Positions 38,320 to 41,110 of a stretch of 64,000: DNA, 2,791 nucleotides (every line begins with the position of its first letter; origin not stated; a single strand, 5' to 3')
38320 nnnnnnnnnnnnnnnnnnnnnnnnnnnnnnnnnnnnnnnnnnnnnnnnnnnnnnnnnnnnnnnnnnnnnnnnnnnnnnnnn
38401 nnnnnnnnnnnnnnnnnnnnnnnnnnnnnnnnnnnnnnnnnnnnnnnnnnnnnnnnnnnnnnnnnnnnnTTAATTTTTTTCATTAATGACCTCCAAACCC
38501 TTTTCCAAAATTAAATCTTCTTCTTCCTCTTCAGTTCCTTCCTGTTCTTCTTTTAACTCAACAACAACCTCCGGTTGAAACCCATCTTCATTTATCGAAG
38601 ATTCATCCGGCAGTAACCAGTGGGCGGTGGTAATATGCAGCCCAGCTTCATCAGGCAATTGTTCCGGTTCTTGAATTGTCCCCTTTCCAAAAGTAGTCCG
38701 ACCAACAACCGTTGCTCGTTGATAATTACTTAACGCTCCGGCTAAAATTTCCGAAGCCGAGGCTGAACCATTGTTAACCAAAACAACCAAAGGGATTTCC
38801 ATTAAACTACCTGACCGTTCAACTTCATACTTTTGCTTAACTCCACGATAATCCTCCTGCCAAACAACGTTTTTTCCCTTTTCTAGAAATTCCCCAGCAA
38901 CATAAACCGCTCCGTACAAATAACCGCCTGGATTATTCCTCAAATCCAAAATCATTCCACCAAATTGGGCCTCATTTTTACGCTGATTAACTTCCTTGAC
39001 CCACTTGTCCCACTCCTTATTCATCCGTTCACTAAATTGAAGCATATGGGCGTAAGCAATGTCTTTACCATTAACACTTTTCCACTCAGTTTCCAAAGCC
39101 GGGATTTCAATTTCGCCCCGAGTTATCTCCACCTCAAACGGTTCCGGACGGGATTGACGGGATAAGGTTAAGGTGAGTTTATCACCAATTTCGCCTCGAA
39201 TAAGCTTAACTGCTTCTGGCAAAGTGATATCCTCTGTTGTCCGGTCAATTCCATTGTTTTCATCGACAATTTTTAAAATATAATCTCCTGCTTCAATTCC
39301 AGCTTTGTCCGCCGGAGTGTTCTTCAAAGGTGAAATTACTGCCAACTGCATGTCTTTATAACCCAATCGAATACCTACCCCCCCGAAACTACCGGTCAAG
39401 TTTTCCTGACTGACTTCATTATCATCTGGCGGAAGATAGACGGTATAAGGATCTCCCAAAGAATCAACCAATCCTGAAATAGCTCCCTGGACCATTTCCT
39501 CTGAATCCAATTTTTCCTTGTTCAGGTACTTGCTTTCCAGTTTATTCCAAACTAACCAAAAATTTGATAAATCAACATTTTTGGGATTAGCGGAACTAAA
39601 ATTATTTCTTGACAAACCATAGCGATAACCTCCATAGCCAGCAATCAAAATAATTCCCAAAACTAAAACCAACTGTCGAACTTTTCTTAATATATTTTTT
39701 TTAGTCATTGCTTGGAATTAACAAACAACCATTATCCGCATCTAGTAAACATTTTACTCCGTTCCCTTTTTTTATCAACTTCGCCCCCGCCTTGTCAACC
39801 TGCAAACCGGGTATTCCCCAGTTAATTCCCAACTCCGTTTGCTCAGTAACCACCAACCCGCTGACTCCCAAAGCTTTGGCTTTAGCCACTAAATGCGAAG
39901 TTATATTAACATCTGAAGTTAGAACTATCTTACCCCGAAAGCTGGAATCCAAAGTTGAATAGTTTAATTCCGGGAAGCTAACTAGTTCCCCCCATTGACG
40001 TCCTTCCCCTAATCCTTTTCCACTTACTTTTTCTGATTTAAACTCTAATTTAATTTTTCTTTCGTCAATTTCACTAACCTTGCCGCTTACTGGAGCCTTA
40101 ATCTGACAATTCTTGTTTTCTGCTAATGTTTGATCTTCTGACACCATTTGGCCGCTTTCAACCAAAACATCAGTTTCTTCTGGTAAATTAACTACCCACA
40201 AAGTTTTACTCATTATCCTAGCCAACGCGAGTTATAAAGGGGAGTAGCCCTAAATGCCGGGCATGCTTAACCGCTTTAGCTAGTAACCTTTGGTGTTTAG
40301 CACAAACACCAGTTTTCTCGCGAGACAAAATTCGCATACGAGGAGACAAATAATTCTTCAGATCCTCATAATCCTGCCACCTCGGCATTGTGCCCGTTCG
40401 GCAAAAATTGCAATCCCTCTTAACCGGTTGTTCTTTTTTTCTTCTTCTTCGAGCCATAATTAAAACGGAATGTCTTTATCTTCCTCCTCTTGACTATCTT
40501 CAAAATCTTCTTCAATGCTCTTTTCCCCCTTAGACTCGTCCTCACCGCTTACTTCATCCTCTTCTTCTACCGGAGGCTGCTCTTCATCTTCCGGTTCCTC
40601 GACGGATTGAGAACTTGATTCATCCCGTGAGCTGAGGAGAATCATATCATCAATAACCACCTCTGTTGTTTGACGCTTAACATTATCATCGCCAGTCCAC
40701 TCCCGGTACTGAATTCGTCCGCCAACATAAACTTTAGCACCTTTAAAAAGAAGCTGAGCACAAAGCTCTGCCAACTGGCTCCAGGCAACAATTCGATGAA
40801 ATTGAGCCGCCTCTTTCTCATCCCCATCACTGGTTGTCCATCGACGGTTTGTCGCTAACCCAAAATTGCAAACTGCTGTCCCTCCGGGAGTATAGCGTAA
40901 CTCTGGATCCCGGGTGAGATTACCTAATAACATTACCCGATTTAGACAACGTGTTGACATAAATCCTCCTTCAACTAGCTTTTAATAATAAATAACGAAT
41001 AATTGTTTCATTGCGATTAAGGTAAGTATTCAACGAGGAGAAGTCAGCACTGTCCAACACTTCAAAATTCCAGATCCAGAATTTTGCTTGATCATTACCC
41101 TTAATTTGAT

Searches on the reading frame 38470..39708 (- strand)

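Call 60: search_protein_families(library=pfam, max_evalue=0.001, proteins=[window:38470-39708:-])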
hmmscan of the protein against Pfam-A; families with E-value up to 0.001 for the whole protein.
window:38470-39708:- (412 aa): 5 families
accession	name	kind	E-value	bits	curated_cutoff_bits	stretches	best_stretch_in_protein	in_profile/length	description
PF03572.23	Peptidase_S41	-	1.8e-43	148.4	24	1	216-383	1-165/165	Peptidase family S41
PF22694.1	CtpB_N-like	-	2.5e-08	34.7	27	1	46-92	37-81/85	Activating protease CtpB N-terminal domain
PF13180.12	PDZ_2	-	5.4e-07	30.2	27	1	110-194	2-79/80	PDZ domain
PF17820.7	PDZ_6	-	8.4e-07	29.1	27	1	127-183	5-53/54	PDZ domain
PF00595.29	PDZ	-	1.4e-06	29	23.2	1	109-182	12-80/81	PDZ domain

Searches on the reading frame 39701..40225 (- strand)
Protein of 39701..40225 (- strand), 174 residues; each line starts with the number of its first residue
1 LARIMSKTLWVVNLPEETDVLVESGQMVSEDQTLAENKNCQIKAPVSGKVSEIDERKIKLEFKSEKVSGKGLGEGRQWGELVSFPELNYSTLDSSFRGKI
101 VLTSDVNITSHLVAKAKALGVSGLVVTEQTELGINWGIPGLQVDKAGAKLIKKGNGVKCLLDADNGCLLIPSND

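Call 60: search_protein_families(library=pfam, max_evalue=0.001, proteins=[window:39701-40225:-])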
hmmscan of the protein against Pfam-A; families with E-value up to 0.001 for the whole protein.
window:39701-40225:- (174 aa): 2 families
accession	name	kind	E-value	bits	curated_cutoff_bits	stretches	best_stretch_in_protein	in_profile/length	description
PF13375.12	RnfC_N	-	3.6e-06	27.4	25.6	1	17-62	41-89/101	RnfC Barrel sandwich hybrid domain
PF13533.13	Biotin_lipoyl_2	-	0.0009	19.5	29.8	0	18-36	12-30/32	Biotin-lipoyl like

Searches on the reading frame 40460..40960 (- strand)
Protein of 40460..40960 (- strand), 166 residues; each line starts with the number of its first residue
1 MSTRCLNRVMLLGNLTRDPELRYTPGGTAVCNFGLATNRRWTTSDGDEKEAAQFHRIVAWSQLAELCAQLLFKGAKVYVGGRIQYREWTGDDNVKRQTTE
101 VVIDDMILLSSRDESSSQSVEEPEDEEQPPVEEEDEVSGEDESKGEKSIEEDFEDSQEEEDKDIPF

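Call 60: search_protein_families(library=pfam, max_evalue=0.001, proteins=[window:40460-40960:-])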
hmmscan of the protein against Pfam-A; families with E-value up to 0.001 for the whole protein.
window:40460-40960:- (166 aa): 2 families
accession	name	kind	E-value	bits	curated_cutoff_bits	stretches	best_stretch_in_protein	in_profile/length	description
PF00436.31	SSB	-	2.8e-36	124.2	26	1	6-107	1-102/104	Single-strand binding protein family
PF22657.2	SSB_1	-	0.00049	20.7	27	1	7-81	1-73/91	Another single-strand binding protein family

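Call 66: list_cluster_members(proteins=[window:40460-40960:-, window:36320-37000:-, window:37344-38483:-, window:38470-39708:-, window:44974-45327:-, window:22427-25063:+, window:19939-21927:+, window:10212-12071:+, window:2166-3911:-, window:35016-36263:+])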
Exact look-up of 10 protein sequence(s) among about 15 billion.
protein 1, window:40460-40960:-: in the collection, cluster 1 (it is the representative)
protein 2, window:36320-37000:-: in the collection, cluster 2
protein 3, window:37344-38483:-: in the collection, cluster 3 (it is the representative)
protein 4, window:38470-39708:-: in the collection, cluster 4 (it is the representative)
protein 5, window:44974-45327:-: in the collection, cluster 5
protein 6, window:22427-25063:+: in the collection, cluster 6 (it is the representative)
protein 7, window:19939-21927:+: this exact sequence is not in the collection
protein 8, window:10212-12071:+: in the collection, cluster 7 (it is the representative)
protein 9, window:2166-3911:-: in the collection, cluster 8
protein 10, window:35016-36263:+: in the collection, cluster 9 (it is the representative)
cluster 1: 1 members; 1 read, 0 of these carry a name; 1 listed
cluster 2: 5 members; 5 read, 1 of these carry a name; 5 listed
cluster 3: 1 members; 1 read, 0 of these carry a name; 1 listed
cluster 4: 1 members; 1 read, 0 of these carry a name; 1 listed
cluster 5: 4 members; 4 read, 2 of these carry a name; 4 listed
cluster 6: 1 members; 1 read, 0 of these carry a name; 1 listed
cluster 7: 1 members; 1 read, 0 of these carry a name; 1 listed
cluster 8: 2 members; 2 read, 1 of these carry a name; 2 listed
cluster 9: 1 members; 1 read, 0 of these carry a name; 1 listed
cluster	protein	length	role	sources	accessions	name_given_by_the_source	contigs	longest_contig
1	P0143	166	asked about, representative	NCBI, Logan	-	-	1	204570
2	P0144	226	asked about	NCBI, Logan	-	-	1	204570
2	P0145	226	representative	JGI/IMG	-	-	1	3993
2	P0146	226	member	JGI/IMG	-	peptide chain release factor 1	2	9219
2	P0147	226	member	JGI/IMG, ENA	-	-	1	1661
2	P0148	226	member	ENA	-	-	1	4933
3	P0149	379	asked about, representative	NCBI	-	-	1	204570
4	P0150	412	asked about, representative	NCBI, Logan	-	-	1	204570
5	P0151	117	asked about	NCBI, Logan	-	-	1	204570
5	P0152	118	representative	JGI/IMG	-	probable rRNA maturation factor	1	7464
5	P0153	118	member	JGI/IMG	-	probable rRNA maturation factor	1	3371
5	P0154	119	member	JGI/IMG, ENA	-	-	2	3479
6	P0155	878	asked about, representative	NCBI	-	-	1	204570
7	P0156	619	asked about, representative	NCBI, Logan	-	-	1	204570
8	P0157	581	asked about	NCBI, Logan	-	-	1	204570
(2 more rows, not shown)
